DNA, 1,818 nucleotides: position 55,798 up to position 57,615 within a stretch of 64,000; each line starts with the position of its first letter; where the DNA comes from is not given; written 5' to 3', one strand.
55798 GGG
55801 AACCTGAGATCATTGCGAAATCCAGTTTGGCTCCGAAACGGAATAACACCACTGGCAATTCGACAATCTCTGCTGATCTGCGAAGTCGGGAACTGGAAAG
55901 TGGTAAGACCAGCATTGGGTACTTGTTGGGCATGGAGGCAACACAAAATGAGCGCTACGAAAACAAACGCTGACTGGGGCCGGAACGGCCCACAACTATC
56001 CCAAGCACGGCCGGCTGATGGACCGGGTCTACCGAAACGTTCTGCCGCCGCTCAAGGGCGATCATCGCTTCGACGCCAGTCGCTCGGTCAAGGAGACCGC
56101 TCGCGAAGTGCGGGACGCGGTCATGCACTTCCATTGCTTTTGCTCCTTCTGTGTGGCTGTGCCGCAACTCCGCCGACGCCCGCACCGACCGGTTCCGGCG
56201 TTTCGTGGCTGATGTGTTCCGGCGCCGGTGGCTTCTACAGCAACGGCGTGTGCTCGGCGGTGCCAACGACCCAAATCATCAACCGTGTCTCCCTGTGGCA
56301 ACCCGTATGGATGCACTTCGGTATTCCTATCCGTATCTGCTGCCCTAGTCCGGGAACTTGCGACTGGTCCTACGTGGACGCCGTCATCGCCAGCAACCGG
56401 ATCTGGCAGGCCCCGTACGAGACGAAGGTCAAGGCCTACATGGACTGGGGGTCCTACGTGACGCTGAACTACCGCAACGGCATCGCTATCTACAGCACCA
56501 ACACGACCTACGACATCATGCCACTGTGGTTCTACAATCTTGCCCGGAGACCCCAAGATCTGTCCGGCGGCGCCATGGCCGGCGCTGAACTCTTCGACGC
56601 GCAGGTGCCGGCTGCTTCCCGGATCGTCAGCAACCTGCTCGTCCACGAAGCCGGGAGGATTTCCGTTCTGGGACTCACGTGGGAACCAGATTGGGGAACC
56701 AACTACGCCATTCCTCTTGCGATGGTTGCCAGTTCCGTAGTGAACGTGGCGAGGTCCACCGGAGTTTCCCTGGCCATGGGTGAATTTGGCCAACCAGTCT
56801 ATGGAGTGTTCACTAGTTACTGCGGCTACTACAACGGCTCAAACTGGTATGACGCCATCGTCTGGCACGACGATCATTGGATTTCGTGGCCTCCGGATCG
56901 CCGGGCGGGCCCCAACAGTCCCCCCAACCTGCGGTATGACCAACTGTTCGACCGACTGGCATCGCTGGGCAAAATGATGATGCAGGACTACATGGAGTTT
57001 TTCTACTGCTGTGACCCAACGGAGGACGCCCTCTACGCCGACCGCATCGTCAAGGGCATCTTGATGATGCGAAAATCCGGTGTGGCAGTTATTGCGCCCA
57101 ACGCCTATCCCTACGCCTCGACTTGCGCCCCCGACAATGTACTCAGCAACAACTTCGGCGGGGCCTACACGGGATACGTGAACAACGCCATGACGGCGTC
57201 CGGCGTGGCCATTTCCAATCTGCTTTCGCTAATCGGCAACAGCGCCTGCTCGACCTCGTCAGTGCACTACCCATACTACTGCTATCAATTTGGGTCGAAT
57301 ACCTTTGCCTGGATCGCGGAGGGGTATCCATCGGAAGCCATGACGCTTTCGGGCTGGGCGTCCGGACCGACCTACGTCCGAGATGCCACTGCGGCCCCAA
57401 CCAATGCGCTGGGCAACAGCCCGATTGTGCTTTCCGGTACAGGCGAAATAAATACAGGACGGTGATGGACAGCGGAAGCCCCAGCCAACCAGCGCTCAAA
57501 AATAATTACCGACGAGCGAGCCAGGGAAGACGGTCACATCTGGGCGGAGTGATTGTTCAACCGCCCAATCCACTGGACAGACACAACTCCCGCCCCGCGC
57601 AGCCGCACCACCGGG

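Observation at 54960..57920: A roughly 350-bp co-linear duplication flanks an inserted lipoprotein gene and splits a divergent GT4/PEP-CTERM gene pair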

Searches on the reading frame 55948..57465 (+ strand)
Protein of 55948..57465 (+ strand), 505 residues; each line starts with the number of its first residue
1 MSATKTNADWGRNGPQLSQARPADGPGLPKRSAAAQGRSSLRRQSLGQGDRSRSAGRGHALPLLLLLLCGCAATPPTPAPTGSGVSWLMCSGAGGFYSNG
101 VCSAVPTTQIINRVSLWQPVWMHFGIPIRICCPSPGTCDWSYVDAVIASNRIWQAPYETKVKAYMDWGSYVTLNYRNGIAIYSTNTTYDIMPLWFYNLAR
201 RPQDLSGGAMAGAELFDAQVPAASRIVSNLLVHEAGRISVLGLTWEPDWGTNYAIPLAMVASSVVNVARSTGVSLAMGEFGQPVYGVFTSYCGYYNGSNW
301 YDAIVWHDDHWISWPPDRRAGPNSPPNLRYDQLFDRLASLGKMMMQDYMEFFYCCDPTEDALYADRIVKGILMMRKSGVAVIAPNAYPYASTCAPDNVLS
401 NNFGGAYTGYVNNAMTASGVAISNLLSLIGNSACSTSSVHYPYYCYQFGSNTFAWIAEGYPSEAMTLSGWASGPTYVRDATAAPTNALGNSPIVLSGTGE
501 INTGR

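Call 9: search_protein_families(library=pfam, proteins=[window:55948-57465:+], max_evalue=0.01)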
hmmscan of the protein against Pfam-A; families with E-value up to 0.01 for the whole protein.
window:55948-57465:+ (505 aa): 0 families

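Call 18: find_homologous_proteins(query=window:55948-57465:+)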
Query window:55948-57465:+ (505 aa): 6 proteins with E <= 0.001 among 8000 candidates.
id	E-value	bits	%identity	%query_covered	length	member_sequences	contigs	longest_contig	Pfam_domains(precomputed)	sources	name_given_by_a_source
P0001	4.3e-287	971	99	83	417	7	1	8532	-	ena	-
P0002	2.9e-132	460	53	87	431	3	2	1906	-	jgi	jgi:hypothetical protein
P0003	1.9e-127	445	51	83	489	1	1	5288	-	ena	-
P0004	2.0e-126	441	49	87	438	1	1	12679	-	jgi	jgi:hypothetical protein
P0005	1.0e-124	435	53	83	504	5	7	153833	-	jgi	jgi:hypothetical protein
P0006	1.3e-116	409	49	83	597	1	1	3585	-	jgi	jgi:hypothetical protein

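Call 20: find_encoding_contigs(protein=P0005, flank=8000, max_places=4)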
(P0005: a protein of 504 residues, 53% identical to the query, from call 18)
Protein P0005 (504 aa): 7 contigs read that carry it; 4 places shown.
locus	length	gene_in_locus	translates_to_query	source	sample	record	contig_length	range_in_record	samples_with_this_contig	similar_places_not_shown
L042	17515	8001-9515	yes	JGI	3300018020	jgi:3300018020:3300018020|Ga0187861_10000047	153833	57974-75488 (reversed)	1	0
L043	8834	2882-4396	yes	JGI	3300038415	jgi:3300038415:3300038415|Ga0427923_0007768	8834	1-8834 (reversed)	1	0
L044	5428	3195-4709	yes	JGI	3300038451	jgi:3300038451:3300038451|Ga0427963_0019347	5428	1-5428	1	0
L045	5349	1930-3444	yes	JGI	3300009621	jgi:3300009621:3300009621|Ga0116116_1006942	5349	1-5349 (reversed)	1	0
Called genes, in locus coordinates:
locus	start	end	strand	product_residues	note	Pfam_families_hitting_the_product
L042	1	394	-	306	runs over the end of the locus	PF00288:GHMP_kinases_N, PF08544:GHMP_kinases_C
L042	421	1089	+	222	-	PF00215:OMPdecase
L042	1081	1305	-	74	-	-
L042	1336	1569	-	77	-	PF05768:Glrx-like, PF00462:Glutaredoxin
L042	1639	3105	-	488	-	PF05221:AdoHcyase, PF00670:AdoHcyase_NAD, PF02826:2-Hacid_dh_C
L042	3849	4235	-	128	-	-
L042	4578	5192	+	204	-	-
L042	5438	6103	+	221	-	-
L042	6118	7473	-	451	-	-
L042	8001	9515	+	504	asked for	-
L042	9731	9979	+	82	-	PF13541:ChlI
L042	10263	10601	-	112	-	PF10711:DUF2513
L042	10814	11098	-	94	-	-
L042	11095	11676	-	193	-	-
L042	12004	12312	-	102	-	-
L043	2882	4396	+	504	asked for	-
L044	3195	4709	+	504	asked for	-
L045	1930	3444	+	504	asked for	-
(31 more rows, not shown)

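Call 21: find_encoding_contigs(protein=P0004, flank=8000, max_places=3)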
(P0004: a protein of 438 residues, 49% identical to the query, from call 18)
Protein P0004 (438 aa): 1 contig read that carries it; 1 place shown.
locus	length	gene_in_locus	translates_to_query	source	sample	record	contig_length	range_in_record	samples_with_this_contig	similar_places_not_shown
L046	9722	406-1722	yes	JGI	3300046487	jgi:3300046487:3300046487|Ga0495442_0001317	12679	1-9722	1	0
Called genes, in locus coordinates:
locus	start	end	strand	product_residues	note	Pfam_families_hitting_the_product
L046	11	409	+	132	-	-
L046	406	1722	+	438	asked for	-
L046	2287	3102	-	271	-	-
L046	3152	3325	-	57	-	PF04964:Flp_Fap (weak)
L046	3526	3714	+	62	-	-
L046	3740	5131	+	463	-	-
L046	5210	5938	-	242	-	-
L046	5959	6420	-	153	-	PF07681:DoxX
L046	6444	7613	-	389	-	PF04055:Radical_SAM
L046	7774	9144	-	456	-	PF00091:Tubulin, PF12327:FtsZ_C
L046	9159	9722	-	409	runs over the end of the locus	PF02491:SHS2_FTSA, PF06277:EutA (weak), PF06723:MreB_Mbl, PF14450:FtsA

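Call 36: search_protein_families(library=ncbifam, proteins=[window:55948-57465:+], max_evalue=0.01)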
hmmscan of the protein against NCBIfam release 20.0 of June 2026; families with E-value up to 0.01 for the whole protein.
window:55948-57465:+ (505 aa): 0 families

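Call 53: predict_structure(alignment_id=A4)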
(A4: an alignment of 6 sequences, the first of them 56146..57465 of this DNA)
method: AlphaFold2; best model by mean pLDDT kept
length: 439 residues; sequences in the alignment: 6
mean_pLDDT: 32.7   pTM: 0.31
mean pLDDT of the five models: 32.7, 32.1, 32.0, 31.4, 29.2
residues with pLDDT >= 90: 0; 70-90: 0; 50-70: 20; < 50: 419
segments of 3 or more residues with pLDDT < 50: 1-300, 302-353, 360-388, 391-395, 405-428, 430-432
pLDDT, mean of each block of 10 residues (from residue 1): 21 25 27 28 36 39 31 41 29 22 25 27 25 23 22 33 37 28 27 34 32 24 21 23 25 27 34 35 35 40 47 32 24 31 40 49 36 38 44 49 49 33 45 50
secondary structure, 60 per line:
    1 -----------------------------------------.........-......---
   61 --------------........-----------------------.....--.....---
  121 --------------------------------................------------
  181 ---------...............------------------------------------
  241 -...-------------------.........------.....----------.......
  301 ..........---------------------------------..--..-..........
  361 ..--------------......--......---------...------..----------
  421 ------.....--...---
elements in order: H42-50 H52-57 H75-82 E106-110 E113-117 H153-168 H190-204 H264-272 H279-283 H294-310 H351-362 E377-382 E385-390 E400-402 E427-431 E434-436

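Call 55: search_solved_structures(query=A4, max_evalue=1)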
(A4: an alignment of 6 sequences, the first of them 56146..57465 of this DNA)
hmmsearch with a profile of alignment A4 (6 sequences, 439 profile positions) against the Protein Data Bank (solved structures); distinct sequences matched with E-value up to 1: 2.
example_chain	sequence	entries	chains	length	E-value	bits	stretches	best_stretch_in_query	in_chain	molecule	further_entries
3ied_A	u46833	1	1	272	0.55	12.3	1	223-287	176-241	Heat shock protein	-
7vmc_C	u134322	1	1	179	0.6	12.2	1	175-237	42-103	Contact-dependent inhibitor I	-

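Call 62: search_protein_representatives(alignment_id=A4)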
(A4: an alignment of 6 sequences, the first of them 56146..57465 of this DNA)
Query: 6 sequences, 439 profile positions. Proteins with E-value up to 0.001 (for the whole library): 8; up to 1e-10: 8; up to 1e-30: 7. The best 8 are listed.
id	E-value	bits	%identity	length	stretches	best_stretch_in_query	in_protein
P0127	8.0e-238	806.0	-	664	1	9-439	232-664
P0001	1.5e-211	719.5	-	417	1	36-438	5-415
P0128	5.2e-111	388.1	-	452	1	24-439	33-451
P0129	1.4e-96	340.6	-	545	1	29-430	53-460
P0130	5.8e-86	305.6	-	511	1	27-438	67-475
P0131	8.0e-78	278.8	-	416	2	160-438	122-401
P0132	1.7e-54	201.9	-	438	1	263-438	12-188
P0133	4.7e-28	114.8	-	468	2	266-438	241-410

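Call 65: search_protein_families(library=pfam, alignment_id=A7, max_evalue=0.1)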
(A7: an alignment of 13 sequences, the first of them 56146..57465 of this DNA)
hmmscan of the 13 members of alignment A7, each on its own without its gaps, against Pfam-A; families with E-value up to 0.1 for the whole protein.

A. member 1, window:56146-57465:+ (439 aa): 0 families

B. families by the number of members that match (of 13 scanned): 1 family
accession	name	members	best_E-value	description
PF04193.19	PQ-loop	1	0.095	PQ loop repeat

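Call 70: predict_structure(alignment_id=A7)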
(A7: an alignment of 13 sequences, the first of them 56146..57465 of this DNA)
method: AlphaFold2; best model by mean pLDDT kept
length: 439 residues; sequences in the alignment: 13
mean_pLDDT: 74.1   pTM: 0.81
mean pLDDT of the five models: 74.1, 72.1, 69.6, 63.9, 59.8
residues with pLDDT >= 90: 98; 70-90: 208; 50-70: 44; < 50: 89
segments of 3 or more residues with pLDDT < 50: 1-18, 28-37, 104-122, 137-149, 182-185, 219-231, 331-340
pLDDT, mean of each block of 10 residues (from residue 1): 29 41 66 45 82 85 85 89 79 85 49 42 68 57 42 85 94 84 56 88 94 54 40 78 75 66 82 86 76 87 93 85 69 43 81 90 90 92 94 86 89 91 92 80
secondary structure, 60 per line:
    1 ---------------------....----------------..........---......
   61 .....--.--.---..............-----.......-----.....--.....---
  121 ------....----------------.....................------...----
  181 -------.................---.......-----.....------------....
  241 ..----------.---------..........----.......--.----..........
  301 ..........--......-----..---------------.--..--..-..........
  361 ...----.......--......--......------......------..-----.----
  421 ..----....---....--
elements in order: E22-25 H42-51 E55-61 H62-65 H75-88 E94-100 E106-110 E113-117 H127-130 H147-167 E174-176 H188-204 E208-214 H220-224 E237-242 H264-272 E277-283 H291-310 E313-318 H351-363 E368-374 E377-382 E385-390 E397-402 E427-430 E434-437

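Call 72: fold_search(model_id=the predicted structure, library=pdb)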
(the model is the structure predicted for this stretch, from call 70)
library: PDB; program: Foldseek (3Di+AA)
matches with E <= 10: 1673; with E <= 0.001: 379
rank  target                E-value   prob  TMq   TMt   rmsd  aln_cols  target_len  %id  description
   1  5bx9                  1.1e-12  1.00  0.51  0.54   7.0       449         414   10  Structure of PslG from Pseudomonas aeruginosa (released 2015-10-07)
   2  5jvk_A                1.2e-12  1.00  0.57  0.52   6.7       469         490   12  Structural insights into a family 39 glycoside hydrolase from the gut symbiont Bacteroides cellulosilyticus WH2. (released 2016-12-07)
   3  9g17_A                2.1e-12  1.00  0.53  0.56   7.2       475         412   10  Structure of PslG with a covalently- bound pentasaccharide (released 2025-03-05)
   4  4zn2_A                6.5e-12  1.00  0.55  0.57   6.9       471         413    9  Glycosyl hydrolase from Pseudomonas aeruginosa (released 2016-01-06)
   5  2oym_A                9.6e-10  1.00  0.47  0.47  10.9       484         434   13  Endo-glycoceramidase II from Rhodococcus sp.: five-membered iminocyclitol complex (released 2007-03-06)
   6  2osw_A                1.1e-09  1.00  0.46  0.47  11.1       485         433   13  Endo-glycoceramidase II from Rhodococcus sp. (released 2007-02-27)
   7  8fa4_B                1.6e-09  1.00  0.47  0.42   9.3       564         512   10  Crystal structure of Xanthomonas campestris GanA beta-galactosidase (released 2023-11-29)
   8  8faa_A                2.3e-09  1.00  0.46  0.41   9.4       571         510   12  Crystal structure of Xanthomonas campestris GH35 beta-galactosidase (released 2023-11-29)
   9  2oyk_A                2.5e-09  1.00  0.46  0.46  10.9       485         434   13  Endo-glycoceramidase II from Rhodococcus sp.: cellobiose-like isofagomine complex (released 2007-03-06)
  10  8fa4_A                2.5e-09  1.00  0.47  0.42   9.3       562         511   11  Crystal structure of Xanthomonas campestris GanA beta-galactosidase (released 2023-11-29)
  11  2osw_B                2.8e-09  1.00  0.44  0.44  11.3       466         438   13  Endo-glycoceramidase II from Rhodococcus sp. (released 2007-02-27)
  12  3kl3_A                6.1e-09  1.00  0.46  0.51   8.3       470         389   10  Crystal structure of Ligand bound XynC (released 2010-12-08)
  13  3u7v                  7.3e-09  1.00  0.46  0.41   9.0       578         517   10  The structure of a putative Beta-galactosidase from Caulobacter crescentus CB15. (released 2011-12-21)
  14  7kmn                  9.2e-09  1.00  0.47  0.41   9.5       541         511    9  Crystal structure of XAC1772, a GH35 xyloglucan-active beta-galactosidase from Xanthomonas citri (released 2021-05-26)
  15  2osy_B                1.0e-08  1.00  0.41  0.41  11.2       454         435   13  Endo-glycoceramidase II from Rhodococcus sp.: Lactosyl-Enzyme Intermediate (released 2007-02-27)
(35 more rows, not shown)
